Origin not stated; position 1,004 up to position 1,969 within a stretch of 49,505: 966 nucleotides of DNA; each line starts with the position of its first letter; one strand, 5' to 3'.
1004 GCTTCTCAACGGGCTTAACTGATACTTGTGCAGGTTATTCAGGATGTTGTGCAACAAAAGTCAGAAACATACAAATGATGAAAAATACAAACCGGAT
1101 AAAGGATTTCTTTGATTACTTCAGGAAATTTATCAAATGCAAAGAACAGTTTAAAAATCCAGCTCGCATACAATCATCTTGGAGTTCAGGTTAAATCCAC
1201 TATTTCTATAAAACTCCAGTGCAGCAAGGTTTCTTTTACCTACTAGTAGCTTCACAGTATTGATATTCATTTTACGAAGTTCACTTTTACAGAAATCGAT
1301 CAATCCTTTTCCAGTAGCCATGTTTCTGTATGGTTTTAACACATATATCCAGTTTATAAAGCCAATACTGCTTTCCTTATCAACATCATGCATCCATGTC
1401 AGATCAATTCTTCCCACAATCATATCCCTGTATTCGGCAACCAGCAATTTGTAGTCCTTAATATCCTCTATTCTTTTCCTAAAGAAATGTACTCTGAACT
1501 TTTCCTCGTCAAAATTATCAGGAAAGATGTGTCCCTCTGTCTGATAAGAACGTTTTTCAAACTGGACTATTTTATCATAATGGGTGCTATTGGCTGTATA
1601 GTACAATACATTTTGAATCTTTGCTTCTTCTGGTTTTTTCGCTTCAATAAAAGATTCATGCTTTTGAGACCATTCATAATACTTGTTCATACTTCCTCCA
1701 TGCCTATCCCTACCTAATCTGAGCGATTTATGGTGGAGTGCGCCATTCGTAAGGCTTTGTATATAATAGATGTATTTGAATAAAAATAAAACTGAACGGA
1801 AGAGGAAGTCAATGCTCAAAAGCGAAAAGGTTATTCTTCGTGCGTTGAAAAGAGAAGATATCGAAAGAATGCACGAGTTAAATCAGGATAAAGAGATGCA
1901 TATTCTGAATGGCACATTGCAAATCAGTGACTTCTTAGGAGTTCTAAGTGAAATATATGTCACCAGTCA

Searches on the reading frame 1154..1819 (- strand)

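Call 30: search_protein_families(library=pfam, proteins=[window:1154-1819:-], max_evalue=0.001)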
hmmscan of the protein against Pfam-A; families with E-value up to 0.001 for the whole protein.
window:1154-1819:- (222 aa): 4 families
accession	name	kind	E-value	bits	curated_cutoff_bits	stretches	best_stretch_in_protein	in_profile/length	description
PF00583.31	Acetyltransf_1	-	5.4e-11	43.2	20.7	1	100-209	13-116/116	Acetyltransferase (GNAT) family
PF13508.13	Acetyltransf_7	-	9.1e-09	36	27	1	122-210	2-83/84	Acetyltransferase (GNAT) domain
PF13673.13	Acetyltransf_10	-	4.2e-08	33.7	23.6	1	91-210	4-108/128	Acetyltransferase (GNAT) domain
PF13420.13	Acetyltransf_4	-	1.4e-06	28.8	24.3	1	82-212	13-137/155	Acetyltransferase (GNAT) domain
